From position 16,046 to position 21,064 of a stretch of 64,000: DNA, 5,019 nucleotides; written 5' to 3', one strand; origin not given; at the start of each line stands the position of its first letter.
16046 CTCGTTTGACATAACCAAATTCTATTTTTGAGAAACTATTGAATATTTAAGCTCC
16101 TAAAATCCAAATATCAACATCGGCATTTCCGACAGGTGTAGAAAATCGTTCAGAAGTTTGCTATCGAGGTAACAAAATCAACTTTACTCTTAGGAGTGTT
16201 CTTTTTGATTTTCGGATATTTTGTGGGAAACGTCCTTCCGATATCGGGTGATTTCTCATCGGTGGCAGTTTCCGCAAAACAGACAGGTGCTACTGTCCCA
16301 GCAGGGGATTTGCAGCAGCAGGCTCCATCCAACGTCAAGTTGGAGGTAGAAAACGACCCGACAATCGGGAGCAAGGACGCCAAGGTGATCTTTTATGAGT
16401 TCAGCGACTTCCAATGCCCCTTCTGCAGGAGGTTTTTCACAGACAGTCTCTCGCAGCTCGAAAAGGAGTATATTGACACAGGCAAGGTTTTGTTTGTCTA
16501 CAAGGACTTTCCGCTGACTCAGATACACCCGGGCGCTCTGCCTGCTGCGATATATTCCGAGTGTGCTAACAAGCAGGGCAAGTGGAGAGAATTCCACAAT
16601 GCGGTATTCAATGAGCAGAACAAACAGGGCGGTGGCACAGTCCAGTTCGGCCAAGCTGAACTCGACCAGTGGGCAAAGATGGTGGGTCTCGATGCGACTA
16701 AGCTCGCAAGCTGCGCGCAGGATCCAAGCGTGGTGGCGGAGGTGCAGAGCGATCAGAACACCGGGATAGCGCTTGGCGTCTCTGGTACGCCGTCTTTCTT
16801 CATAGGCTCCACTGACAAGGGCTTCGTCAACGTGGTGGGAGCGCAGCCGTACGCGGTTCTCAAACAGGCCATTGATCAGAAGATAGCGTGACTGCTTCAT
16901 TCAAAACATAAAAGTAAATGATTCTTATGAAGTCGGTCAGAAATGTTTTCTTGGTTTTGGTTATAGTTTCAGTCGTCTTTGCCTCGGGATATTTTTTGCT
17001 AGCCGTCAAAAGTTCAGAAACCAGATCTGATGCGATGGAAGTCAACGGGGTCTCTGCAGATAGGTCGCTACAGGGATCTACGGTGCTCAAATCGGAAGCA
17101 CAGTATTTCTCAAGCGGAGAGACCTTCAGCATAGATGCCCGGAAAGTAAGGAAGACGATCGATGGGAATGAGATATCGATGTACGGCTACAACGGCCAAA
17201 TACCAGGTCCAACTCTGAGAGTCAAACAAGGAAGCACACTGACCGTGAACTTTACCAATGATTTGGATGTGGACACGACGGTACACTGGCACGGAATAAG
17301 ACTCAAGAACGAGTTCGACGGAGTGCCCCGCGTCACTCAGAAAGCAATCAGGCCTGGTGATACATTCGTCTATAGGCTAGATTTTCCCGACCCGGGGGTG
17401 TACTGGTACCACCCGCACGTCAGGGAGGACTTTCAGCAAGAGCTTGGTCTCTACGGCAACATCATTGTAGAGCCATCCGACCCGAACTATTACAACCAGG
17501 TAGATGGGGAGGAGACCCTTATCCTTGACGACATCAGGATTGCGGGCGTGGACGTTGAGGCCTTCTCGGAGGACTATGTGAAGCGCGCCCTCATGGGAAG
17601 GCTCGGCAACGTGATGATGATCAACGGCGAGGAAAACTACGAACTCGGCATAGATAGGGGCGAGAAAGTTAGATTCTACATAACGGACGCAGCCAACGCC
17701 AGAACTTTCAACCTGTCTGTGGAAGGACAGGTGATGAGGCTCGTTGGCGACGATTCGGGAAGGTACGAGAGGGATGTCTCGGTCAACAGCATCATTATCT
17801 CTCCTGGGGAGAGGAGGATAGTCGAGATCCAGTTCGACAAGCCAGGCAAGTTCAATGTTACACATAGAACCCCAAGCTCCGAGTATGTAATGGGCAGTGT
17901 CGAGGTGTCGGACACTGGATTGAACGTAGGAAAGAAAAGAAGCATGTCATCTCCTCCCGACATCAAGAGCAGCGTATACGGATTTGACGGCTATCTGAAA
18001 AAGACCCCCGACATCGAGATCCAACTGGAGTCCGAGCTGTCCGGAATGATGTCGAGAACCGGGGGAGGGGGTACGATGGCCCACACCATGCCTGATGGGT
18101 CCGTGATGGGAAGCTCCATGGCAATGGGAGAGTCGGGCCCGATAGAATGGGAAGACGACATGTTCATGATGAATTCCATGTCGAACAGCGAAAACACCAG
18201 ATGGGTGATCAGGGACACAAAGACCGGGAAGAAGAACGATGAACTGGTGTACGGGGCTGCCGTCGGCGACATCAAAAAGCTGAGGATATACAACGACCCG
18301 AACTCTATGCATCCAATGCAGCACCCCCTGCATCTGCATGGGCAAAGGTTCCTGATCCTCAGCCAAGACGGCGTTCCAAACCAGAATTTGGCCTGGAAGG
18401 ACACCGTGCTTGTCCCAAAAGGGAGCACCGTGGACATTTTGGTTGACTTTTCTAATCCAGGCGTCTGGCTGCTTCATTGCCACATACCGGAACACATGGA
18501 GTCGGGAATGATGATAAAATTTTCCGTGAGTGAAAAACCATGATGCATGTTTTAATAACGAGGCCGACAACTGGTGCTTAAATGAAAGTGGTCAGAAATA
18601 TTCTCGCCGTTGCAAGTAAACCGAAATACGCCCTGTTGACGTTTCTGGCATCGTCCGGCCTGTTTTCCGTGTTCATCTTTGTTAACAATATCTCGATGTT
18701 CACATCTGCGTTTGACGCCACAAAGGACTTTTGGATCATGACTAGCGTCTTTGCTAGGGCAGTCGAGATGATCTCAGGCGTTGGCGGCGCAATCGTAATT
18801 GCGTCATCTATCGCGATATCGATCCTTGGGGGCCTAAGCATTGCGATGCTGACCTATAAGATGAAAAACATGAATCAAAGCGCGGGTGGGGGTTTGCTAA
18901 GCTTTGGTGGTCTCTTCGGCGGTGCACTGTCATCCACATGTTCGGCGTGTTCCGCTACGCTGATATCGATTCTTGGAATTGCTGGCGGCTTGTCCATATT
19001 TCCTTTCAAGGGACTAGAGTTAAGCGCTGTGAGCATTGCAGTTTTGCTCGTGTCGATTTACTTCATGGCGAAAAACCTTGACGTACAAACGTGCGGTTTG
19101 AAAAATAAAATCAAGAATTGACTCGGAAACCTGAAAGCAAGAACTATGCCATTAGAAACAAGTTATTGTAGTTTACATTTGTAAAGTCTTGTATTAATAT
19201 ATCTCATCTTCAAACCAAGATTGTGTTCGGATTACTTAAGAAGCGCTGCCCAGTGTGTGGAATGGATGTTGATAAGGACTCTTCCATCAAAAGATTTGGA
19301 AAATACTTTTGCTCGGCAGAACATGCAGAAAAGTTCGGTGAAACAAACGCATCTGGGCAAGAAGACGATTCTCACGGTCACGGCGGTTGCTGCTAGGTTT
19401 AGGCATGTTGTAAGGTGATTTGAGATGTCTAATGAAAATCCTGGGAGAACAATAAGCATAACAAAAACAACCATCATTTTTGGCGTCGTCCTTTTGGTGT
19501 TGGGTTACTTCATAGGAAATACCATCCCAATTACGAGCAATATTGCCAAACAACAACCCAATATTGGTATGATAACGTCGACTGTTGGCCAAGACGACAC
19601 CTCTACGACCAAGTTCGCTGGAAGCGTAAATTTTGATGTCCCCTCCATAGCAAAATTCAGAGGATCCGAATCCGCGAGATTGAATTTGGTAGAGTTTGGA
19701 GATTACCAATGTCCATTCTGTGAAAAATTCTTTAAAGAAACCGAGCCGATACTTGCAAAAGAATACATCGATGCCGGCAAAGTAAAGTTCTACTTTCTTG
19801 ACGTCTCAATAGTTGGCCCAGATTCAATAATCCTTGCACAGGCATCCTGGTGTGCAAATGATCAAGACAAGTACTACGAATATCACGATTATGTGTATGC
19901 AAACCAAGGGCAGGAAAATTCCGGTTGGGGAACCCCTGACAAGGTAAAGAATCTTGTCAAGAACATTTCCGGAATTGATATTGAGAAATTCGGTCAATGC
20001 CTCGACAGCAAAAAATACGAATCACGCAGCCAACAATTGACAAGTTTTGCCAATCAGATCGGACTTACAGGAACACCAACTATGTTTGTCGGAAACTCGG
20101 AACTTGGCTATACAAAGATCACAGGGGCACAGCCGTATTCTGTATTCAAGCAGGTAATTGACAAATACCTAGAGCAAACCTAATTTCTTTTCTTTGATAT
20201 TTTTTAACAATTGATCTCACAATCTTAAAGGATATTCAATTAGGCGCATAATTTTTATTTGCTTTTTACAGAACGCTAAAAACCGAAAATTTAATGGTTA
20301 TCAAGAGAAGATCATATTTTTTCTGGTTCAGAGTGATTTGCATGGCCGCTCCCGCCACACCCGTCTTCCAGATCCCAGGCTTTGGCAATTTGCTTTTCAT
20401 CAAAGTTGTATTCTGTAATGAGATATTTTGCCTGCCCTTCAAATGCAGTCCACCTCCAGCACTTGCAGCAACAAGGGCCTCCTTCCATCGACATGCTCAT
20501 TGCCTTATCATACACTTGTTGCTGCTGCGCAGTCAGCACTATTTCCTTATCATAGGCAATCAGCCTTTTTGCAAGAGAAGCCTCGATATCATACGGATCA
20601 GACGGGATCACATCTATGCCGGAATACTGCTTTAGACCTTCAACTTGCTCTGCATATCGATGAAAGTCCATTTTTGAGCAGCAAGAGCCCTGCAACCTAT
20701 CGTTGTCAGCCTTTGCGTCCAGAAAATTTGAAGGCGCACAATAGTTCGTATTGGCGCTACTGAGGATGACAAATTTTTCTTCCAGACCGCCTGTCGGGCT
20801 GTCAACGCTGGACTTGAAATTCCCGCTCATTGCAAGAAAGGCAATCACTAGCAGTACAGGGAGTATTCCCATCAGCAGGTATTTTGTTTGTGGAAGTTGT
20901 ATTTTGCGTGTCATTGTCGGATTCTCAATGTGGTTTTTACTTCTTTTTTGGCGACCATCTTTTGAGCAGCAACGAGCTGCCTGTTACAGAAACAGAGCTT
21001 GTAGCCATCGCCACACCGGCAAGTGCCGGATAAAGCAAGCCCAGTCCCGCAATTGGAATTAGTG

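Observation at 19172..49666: Island-wide regulon: at least 15 copies of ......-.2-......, a CopY-box look-alike in an archaeon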

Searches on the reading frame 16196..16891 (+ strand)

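Call 14: search_protein_families(library=pfam, proteins=[window:16196-16891:+], max_evalue=0.01)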
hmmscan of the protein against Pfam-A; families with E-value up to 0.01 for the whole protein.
window:16196-16891:+ (231 aa): 5 families
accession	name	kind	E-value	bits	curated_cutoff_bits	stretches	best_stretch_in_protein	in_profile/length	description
PF13462.12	Thioredoxin_4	-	1.4e-29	103.8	23.2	1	52-206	3-148/165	Thioredoxin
PF01323.26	DSBA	-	1.5e-17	64.5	25.6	2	126-226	101-190/191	DSBA-like thioredoxin domain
PF13098.12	Thioredoxin_2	-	9.2e-06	26.4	27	1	60-225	3-103/104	Thioredoxin-like domain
PF15750.11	UBZ_FAAP20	-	0.0022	18.2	25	1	73-90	3-20/35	Ubiquitin-binding zinc-finger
PF00085.26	Thioredoxin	-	0.0094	16.4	23.5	0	168-227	41-102/103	Thioredoxin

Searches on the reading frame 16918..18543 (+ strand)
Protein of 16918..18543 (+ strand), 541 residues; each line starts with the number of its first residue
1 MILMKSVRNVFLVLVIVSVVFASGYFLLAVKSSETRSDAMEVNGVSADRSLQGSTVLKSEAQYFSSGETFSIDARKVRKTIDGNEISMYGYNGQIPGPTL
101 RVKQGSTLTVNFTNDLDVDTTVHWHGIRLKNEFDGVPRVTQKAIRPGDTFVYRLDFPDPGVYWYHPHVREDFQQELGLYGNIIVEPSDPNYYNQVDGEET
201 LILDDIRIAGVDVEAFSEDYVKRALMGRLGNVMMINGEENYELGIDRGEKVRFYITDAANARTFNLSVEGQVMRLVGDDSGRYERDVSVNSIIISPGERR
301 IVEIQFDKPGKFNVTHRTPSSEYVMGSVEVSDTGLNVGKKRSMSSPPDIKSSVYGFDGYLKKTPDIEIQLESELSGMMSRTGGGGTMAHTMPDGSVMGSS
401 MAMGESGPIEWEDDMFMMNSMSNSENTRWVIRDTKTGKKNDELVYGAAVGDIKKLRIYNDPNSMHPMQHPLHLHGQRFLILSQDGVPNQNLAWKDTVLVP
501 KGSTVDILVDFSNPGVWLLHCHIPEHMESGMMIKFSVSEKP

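Call 14: search_protein_families(library=pfam, proteins=[window:16918-18543:+], max_evalue=0.01)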
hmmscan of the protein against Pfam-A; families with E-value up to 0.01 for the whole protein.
window:16918-18543:+ (541 aa): 4 families
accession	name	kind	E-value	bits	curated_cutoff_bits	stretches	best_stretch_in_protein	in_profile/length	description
PF07731.20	Cu-oxidase_2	-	2.1e-34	118.7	20.4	2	421-539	12-135/137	Multicopper oxidase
PF07732.21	Cu-oxidase_3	-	5.1e-34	117.3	21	1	79-187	7-117/119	Multicopper oxidase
PF00394.28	Cu-oxidase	-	6.2e-12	46.3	21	1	231-316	37-133/157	Multicopper oxidase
PF06525.17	SoxE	-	0.002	18.1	21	0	502-539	103-140/149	Sulfocyanin (SoxE) domain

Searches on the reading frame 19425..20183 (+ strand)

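Call 10: search_protein_families(library=pfam, proteins=[window:19425-20183:+], max_evalue=0.01)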
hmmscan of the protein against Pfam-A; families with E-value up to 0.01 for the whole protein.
window:19425-20183:+ (252 aa): 4 families
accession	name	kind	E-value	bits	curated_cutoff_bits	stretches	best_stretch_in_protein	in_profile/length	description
PF13462.12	Thioredoxin_4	-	2.6e-23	83.4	23.2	1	78-246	7-164/165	Thioredoxin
PF01323.26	DSBA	-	6.3e-13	49.4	25.6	1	88-245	2-190/191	DSBA-like thioredoxin domain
PF13098.12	Thioredoxin_2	-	5.1e-09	36.9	27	1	88-244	9-103/104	Thioredoxin-like domain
PF13743.12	Thioredoxin_5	-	0.00054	20.2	27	1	174-243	116-186/186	Thioredoxin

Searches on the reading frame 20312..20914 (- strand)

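Call 10: search_protein_families(library=pfam, proteins=[window:20312-20914:-], max_evalue=0.01)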
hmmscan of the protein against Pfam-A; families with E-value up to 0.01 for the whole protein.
window:20312-20914:- (200 aa): 1 family
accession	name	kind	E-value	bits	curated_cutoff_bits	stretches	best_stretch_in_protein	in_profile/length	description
PF18978.5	DUF5714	-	0.0032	17.5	26.2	0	130-170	105-145/173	Family of unknown function (DUF5714)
